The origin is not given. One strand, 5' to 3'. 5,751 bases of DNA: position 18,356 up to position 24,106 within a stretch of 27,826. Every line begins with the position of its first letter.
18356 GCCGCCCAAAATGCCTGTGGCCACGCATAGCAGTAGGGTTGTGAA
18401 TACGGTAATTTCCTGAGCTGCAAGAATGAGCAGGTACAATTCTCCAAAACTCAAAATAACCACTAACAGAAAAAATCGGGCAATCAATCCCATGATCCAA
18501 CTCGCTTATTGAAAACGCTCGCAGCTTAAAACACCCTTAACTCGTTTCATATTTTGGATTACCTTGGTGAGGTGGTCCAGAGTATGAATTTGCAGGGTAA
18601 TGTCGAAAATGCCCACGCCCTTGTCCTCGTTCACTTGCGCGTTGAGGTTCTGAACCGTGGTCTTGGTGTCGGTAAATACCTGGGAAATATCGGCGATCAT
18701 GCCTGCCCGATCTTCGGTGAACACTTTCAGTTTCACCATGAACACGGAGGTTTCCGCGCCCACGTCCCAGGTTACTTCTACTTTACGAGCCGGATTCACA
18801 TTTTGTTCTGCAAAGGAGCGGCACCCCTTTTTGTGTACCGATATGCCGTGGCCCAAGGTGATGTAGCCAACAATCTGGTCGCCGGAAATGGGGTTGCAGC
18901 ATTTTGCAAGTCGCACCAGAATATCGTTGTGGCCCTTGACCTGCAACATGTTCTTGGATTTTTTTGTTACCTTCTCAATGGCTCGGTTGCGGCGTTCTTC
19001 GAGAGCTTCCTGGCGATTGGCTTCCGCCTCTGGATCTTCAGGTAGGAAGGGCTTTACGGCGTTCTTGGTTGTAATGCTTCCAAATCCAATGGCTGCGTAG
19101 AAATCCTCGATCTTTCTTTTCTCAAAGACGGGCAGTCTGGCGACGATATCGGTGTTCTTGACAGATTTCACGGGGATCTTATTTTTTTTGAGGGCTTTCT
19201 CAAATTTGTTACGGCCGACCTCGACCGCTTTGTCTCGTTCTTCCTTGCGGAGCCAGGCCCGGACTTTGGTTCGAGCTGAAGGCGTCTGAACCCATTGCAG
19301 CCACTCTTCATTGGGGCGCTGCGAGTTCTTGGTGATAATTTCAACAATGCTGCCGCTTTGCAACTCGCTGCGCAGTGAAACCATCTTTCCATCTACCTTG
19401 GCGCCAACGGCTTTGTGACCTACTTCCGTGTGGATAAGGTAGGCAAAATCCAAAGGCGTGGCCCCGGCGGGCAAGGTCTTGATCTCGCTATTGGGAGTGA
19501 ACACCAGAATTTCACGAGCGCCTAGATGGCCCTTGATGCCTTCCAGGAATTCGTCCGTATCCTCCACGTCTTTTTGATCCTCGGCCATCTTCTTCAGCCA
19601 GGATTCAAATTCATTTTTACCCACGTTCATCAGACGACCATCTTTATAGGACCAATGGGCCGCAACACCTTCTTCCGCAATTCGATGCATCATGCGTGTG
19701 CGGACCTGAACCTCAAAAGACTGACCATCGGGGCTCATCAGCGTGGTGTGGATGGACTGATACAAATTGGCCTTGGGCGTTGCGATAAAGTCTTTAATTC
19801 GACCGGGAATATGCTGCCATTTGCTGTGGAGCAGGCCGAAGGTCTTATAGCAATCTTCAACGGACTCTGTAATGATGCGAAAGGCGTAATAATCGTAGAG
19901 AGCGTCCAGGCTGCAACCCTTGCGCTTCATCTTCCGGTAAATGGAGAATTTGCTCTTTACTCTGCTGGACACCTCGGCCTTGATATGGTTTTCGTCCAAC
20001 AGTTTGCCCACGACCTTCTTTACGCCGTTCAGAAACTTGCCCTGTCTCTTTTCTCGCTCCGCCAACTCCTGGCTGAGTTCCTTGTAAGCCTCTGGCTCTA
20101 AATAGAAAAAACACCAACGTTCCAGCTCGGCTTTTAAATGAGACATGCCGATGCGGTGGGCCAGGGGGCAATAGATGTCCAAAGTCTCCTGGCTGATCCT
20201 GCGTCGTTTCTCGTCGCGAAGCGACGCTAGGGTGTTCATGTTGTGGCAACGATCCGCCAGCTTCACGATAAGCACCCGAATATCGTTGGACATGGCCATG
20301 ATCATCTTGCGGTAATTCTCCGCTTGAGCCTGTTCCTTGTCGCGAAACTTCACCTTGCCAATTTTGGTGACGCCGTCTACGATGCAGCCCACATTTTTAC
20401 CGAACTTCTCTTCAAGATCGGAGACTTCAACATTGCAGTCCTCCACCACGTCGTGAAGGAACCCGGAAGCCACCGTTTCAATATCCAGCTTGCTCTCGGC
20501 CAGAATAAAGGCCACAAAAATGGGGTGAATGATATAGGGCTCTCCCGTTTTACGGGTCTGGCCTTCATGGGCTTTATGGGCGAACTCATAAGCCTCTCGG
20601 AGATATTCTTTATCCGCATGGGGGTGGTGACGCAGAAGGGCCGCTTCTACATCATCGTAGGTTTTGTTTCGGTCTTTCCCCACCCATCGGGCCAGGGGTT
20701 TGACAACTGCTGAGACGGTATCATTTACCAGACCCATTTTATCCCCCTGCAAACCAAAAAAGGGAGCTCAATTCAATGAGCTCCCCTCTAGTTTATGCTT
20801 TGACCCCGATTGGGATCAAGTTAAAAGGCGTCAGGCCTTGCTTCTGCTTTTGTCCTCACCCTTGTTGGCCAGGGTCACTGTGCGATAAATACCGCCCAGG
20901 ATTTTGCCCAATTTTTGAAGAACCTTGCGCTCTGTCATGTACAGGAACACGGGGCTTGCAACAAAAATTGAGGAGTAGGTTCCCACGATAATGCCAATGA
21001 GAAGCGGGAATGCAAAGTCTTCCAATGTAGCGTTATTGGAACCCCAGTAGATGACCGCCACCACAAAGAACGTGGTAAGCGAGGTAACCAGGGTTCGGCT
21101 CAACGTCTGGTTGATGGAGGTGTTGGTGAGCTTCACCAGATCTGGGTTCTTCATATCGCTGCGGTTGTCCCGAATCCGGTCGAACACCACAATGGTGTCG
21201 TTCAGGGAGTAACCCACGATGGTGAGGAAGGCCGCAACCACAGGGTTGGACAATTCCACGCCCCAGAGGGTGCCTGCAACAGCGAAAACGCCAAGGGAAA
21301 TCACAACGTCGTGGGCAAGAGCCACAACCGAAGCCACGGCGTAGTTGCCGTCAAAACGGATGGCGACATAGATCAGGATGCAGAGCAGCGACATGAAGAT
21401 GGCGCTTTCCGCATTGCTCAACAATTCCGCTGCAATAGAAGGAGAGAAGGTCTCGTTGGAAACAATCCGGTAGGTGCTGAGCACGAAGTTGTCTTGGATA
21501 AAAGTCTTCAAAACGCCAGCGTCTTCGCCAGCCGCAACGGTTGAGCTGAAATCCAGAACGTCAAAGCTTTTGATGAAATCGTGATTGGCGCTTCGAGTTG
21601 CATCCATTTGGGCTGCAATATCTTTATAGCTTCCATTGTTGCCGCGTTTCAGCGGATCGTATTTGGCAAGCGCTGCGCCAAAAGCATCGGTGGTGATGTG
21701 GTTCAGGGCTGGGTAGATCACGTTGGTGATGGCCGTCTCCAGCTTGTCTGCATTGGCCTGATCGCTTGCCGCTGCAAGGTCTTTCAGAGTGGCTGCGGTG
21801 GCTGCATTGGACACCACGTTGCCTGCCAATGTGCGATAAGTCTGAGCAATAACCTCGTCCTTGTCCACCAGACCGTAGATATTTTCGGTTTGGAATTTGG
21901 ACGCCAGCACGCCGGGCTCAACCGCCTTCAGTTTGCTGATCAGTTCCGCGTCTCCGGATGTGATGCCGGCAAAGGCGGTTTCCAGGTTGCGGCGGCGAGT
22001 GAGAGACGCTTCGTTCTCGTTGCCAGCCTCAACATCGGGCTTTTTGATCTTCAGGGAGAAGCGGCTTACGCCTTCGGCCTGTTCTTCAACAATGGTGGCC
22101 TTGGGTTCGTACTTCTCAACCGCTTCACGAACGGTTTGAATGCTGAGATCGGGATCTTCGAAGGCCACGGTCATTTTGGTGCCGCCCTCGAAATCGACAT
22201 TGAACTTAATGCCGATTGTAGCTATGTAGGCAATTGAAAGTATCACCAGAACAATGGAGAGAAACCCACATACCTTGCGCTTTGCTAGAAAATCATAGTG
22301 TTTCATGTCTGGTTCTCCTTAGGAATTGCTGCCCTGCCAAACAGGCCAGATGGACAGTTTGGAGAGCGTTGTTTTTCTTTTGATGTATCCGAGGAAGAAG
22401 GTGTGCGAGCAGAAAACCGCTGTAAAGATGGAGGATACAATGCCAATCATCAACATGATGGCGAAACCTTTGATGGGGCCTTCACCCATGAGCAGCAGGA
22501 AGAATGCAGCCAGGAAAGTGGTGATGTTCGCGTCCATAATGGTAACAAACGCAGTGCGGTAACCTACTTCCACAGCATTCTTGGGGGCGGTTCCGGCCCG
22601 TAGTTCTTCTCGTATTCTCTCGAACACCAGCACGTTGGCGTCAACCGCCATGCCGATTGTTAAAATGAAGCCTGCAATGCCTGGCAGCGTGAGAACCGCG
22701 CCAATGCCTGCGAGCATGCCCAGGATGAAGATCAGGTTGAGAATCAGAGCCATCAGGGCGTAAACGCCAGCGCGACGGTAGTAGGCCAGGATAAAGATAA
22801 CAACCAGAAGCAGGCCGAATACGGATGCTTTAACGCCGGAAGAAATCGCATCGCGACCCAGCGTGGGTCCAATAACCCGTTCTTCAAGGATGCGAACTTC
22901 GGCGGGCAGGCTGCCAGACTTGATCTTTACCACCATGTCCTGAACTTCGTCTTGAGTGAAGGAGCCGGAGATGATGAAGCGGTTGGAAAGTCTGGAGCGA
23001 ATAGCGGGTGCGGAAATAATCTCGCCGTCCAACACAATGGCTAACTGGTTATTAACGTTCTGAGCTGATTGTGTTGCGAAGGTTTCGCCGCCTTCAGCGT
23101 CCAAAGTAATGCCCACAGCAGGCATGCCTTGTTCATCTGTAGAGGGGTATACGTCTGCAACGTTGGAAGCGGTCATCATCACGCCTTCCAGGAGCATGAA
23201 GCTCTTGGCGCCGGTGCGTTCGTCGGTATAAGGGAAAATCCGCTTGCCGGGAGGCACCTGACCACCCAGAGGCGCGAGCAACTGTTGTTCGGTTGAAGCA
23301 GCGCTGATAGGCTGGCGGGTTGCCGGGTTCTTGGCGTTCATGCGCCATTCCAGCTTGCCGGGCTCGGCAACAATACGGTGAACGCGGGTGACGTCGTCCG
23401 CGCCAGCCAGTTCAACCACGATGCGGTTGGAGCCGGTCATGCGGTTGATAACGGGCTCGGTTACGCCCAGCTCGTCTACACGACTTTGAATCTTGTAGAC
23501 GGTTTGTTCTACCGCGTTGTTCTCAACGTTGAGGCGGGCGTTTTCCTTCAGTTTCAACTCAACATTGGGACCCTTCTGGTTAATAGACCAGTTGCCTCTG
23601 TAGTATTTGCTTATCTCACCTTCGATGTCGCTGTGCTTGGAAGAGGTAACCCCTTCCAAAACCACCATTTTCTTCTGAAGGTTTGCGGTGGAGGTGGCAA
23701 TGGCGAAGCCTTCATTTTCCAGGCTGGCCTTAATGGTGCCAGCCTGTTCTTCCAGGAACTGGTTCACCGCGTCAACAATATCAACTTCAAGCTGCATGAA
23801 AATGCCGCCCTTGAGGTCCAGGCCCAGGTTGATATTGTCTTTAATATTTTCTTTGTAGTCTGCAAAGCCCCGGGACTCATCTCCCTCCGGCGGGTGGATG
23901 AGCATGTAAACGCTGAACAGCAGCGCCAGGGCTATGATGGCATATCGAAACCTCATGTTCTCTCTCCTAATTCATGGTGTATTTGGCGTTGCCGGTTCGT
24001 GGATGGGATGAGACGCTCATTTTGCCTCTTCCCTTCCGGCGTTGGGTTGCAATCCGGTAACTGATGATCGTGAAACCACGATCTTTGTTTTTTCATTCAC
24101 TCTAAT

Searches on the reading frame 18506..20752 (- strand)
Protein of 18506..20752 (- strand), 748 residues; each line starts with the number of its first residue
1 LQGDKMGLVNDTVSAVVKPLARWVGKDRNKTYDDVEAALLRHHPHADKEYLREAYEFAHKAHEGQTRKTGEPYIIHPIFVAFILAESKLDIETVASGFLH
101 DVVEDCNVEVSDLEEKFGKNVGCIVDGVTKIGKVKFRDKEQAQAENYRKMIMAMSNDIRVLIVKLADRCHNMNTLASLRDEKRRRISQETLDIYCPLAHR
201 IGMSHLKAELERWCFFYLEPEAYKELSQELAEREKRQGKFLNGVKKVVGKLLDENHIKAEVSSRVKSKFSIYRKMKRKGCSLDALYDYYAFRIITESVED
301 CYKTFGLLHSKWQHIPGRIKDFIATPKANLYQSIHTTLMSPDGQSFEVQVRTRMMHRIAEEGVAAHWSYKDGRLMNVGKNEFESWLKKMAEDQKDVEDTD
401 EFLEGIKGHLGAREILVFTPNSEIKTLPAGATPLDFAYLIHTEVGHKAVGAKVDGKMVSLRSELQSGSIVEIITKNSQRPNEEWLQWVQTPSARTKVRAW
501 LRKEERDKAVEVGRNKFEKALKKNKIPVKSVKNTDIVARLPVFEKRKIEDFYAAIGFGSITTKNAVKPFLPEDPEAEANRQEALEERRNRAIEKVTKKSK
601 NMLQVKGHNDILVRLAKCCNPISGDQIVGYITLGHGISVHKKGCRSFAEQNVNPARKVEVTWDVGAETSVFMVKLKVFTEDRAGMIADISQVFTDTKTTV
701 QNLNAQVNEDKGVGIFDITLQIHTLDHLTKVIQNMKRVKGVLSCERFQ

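Call 3: search_protein_families(library=pfam, proteins=[window:18506-20752:-], max_evalue=0.01)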
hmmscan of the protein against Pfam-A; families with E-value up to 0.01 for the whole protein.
window:18506-20752:- (748 aa): 8 families
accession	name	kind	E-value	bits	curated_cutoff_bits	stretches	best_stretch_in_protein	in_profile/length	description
PF13328.12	HD_4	-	3.7e-46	157.2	27.2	1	54-203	1-155/156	HD domain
PF04607.23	RelA_SpoT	-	1.7e-38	131.8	27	1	263-372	1-111/113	Region found in RelA / SpoT proteins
PF02824.27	TGS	-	2.5e-19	69.5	22.2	1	416-474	2-60/60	TGS domain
PF13291.12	ACT_4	-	4.9e-19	69.2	27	1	669-746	3-80/80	ACT domain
PF19296.4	RelA_AH_RIS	-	1.4e-10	42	23.8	1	488-640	4-168/185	RelA/SpoT, AH and RIS domains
PF01966.28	HD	-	1.4e-09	38.7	22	1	73-172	1-116/116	HD domain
PF22629.2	ACT_AHAS_ss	-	5.9e-06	26.8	27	1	675-742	1-66/67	AHAS small subunit-like ACT domain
PF01842.31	ACT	-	0.0032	17.6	27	1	675-720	3-47/66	ACT domain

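Call 5: search_protein_families(library=ncbifam, proteins=[window:18506-20752:-], max_evalue=0.01)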
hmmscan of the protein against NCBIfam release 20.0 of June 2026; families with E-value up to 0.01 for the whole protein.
window:18506-20752:- (748 aa): 5 families
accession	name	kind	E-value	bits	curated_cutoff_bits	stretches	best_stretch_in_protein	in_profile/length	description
TIGR00691.1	spoT_relA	subfamily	8.4e-228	758.1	499.2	1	54-745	1-686/687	RelA/SpoT family protein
NF008303.0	PRK11092.1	equivalog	2.1e-189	631.1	947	1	38-746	10-699/702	bifunctional GTP diphosphokinase/guanosine-3',5'-bis pyrophosphate 3'-pyrophosphohydrolase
NF008124.0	PRK10872.1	equivalog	1.1e-149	500.3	728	1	48-747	32-741/744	GTP diphosphokinase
NF007171.0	PRK09602.1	subfamily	5.7e-05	22.1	387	1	426-475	345-396/397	YchF-related putative GTPase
NF053588.1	GTPPhKinYjbM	equivalog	7e-05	22.7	320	1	261-357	40-147/201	GTP diphosphokinase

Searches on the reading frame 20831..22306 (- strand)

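Call 3: search_protein_families(library=pfam, proteins=[window:20831-22306:-], max_evalue=0.01)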
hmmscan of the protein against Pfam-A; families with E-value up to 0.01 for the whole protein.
window:20831-22306:- (491 aa): 1 family
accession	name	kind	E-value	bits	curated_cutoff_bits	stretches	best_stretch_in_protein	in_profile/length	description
PF02355.23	SecD_SecF_C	-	2.4e-53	180.8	20.5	1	278-459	12-188/189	Protein export membrane protein SecD/SecF, C-terminal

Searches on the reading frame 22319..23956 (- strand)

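Call 63: search_protein_families(library=pfam, proteins=[window:22319-23956:-], max_evalue=0.001)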
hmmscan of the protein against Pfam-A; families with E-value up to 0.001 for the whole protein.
window:22319-23956:- (545 aa): 4 families
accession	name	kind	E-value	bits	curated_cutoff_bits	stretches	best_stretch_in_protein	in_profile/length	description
PF22599.2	SecDF_P1_head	-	7.4e-28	97.2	27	1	249-352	9-114/114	SecDF, P1 head subdomain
PF02355.23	SecD_SecF_C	-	3.9e-23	82.3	20.5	1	353-524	12-186/189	Protein export membrane protein SecD/SecF, C-terminal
PF21760.3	SecD_1st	-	1.4e-15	56.9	27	1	149-207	1-58/60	Protein translocase subunit SecDF, P1 domain, N-terminal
PF03176.21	MMPL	-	1.5e-05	24.6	20.5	1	370-513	140-291/333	MMPL family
